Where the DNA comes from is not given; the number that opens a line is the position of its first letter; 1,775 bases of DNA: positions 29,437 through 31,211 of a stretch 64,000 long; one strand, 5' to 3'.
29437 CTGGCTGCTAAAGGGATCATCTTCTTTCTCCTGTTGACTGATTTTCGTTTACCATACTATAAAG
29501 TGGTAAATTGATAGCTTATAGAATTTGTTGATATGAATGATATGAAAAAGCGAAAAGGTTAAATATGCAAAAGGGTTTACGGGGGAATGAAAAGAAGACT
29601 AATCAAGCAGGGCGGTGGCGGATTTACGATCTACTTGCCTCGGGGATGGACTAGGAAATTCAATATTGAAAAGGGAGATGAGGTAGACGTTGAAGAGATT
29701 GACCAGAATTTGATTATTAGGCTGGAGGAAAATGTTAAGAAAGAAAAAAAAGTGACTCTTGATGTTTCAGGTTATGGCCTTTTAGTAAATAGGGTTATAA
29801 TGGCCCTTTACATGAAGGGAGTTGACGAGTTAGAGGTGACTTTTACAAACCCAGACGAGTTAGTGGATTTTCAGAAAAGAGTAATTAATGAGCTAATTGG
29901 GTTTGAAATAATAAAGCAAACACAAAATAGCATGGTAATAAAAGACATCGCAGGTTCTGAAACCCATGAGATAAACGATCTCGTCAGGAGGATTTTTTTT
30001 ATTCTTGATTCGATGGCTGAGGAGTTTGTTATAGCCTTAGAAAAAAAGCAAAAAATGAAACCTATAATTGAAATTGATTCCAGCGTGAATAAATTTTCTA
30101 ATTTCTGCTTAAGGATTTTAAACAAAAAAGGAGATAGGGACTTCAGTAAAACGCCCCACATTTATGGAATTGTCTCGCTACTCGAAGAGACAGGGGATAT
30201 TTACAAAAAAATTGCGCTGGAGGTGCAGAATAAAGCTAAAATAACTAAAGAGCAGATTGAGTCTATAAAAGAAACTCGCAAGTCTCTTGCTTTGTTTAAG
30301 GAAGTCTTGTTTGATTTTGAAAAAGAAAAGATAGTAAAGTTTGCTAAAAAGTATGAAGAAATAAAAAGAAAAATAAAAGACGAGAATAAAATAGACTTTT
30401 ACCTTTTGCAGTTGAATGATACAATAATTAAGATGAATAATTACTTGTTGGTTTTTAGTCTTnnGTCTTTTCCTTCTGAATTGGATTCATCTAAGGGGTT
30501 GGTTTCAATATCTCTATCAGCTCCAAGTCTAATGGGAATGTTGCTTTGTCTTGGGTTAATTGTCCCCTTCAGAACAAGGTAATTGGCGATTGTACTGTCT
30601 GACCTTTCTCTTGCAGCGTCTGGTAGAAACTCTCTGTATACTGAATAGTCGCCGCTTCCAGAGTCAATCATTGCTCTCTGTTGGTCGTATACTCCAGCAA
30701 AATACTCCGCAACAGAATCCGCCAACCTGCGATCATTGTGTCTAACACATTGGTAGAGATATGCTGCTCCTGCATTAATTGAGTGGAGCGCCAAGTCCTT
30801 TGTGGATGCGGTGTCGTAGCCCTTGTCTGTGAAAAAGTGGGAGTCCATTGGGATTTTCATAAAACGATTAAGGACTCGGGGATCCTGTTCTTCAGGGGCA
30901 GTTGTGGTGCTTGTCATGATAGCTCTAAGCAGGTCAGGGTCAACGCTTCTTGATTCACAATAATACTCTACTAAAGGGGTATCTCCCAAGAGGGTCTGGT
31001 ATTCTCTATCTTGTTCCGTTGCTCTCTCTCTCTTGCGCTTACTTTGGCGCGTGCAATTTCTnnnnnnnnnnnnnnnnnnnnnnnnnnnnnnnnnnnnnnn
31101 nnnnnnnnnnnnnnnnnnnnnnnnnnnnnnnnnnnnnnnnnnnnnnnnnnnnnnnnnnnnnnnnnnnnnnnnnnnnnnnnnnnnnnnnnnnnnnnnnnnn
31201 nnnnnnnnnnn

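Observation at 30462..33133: Receptor-like kinase-TM-SLT protein switched by an (AG)6 repeat: a possible peptidoglycan sensor in an archaeon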

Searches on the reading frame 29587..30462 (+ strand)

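Call 12: search_protein_families(library=pfam, proteins=[window:29587-30462:+], max_evalue=0.01)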
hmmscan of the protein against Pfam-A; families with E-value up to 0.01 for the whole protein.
window:29587-30462:+ (292 aa): 1 family
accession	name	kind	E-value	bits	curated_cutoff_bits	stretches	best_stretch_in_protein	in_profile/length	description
PF04014.23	MazE_antitoxin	-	5.9e-05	23.4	24.7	1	7-45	2-41/48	Antidote-toxin recognition MazE, bacterial antitoxin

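Call 94: search_protein_families(library=padloc, proteins=[window:29587-30462:+], max_evalue=0.01)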
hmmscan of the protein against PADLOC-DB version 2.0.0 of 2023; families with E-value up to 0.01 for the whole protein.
window:29587-30462:+ (292 aa): 0 families

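Call 95: search_protein_families(library=ncbifam, proteins=[window:29587-30462:+], max_evalue=0.01)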
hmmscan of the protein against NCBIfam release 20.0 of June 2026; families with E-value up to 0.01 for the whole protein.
window:29587-30462:+ (292 aa): 1 family
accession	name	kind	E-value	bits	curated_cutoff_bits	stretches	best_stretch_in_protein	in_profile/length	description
TIGR01439.1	lp_hng_hel_AbrB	domain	0.00042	20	28.3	1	14-45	9-41/44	transcriptional regulator, AbrB family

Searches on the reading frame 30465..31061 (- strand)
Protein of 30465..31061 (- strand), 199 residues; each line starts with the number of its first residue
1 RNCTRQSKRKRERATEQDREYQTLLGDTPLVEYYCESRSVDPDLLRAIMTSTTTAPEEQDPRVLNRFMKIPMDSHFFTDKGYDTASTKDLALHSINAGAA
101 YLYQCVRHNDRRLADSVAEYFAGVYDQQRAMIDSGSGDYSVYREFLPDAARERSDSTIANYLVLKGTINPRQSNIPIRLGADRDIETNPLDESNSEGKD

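Call 7: search_protein_families(library=pfam, proteins=[window:30465-31061:-], max_evalue=1)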
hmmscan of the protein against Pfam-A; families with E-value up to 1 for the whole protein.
window:30465-31061:- (199 aa): 0 families

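Call 8: search_protein_families(library=ncbifam, proteins=[window:30465-31061:-], max_evalue=1)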
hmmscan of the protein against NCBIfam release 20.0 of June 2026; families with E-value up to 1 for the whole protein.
window:30465-31061:- (199 aa): 0 families

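Call 85: predict_structure(alignment_id=A9)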
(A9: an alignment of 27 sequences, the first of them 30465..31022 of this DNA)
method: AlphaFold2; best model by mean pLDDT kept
length: 186 residues; sequences in the alignment: 27
mean_pLDDT: 82.1   pTM: 0.76
mean pLDDT of the five models: 82.1, 80.8, 80.3, 79.9, 78.9
residues with pLDDT >= 90: 94; 70-90: 48; 50-70: 32; < 50: 12
segments of 3 or more residues with pLDDT < 50: 165-167, 169-171, 182-186
pLDDT, mean of each block of 10 residues (from residue 1): 65 77 95 92 74 78 78 77 92 96 97 98 98 96 96 86 53 53 44
secondary structure, 60 per line:
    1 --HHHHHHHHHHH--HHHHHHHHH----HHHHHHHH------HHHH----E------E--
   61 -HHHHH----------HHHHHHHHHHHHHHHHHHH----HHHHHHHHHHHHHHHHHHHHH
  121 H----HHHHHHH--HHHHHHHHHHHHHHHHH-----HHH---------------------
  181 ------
elements in order: H3-13 H16-24 H29-36 H43-46 H62-66 H77-95 H100-121 H126-132 H135-151

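Call 87: fold_search(model_id=the predicted structure, library=pdb)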
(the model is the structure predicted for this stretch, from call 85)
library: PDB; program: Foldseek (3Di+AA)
matches with E <= 10: 118; with E <= 0.001: 1
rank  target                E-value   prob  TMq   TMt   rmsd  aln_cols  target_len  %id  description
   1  6fc4                  9.5e-04  1.00  0.53  0.18   4.3       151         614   17  The X-ray Structure of Lytic Transglycosylase Slt inactive mutant E503Q from Pseudomonas aeruginosa (released 2018-04-18)
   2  6fbt_A                2.4e-03  1.00  0.54  0.19   4.7       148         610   16  The X-ray Structure of Lytic Transglycosylase Slt from Pseudomonas aeruginosa in complex with the reaction product NAG (released 2018-04-18)
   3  5ohu                  2.4e-03  1.00  0.54  0.19   4.8       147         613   17  The X-ray Structure of Lytic Transglycosylase Slt from Pseudomonas aeruginosa (released 2018-04-18)
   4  5o1j_A                7.7e-03  1.00  0.48  0.18   5.1       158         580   18  Lytic transglycosylase in action (released 2018-03-14)
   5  6h5f                  8.6e-03  1.00  0.47  0.17   5.2       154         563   19  LtgA disordered Helix (released 2019-08-28)
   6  6fcq                  1.0e-02  1.00  0.59  0.20   4.2       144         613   18  The X-ray Structure of Lytic Transglycosylase Slt inactive mutant E503Q from Pseudomonas aeruginosa in complex with Bulg (released 2018-04-18)
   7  1qte                  1.3e-02  1.00  0.52  0.18   4.4       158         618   17  CRYSTAL STRUCTURE OF THE 70 KDA SOLUBLE LYTIC TRANSGLYCOSYLASE SLT70 FROM ESCHERICHIA COLI AT 1.90 A RESOLUTION IN COMPL (released 1999-08-31)
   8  5aa4_B                1.5e-02  1.00  0.54  0.27   5.8       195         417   12  Crystal structure of MltF from Pseudomonas aeruginosa in complex with cell-wall tetrapeptide (released 2016-10-12)
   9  1sly                  1.6e-02  1.00  0.58  0.19   3.7       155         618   17  COMPLEX OF THE 70-KDA SOLUBLE LYTIC TRANSGLYCOSYLASE WITH BULGECIN A (released 1996-08-17)
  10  5aa1_A                1.8e-02  1.00  0.52  0.26   5.8       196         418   14  Crystal structure of MltF from Pseudomonas aeruginosa in complex with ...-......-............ (released 2016-10-12)
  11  5aa2_A                2.3e-02  1.00  0.55  0.27   5.2       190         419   13  Crystal structure of MltF from Pseudomonas aeruginosa in complex with NAM-pentapeptide. (released 2016-10-12)
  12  5mpq                  2.4e-02  1.00  0.52  0.19   4.1       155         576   19  Bulgecin A: The key to a broad-spectrum inhibitor that targets lytic transglycosylases (released 2017-03-29)
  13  6fpn                  2.5e-02  1.00  0.50  0.18   5.0       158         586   20  Lytic transglycosylase in action (released 2018-03-14)
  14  4oxv                  2.5e-02  1.00  0.55  0.27   5.4       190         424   14  Crystal structure of MltF from Pseudomonas aeruginosa complexed with valine (released 2015-03-18)
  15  5aa3_L                2.6e-02  1.00  0.50  0.24   5.2       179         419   16  Crystal structure of MltF from Pseudomonas aeruginosa in the presence of tetrasaccharide and tetrapeptide (released 2016-10-12)
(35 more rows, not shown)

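Call 94: search_protein_families(library=padloc, proteins=[window:30465-31022:-], max_evalue=0.01)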
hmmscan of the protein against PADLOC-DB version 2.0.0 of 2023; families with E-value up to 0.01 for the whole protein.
window:30465-31022:- (186 aa): 0 families
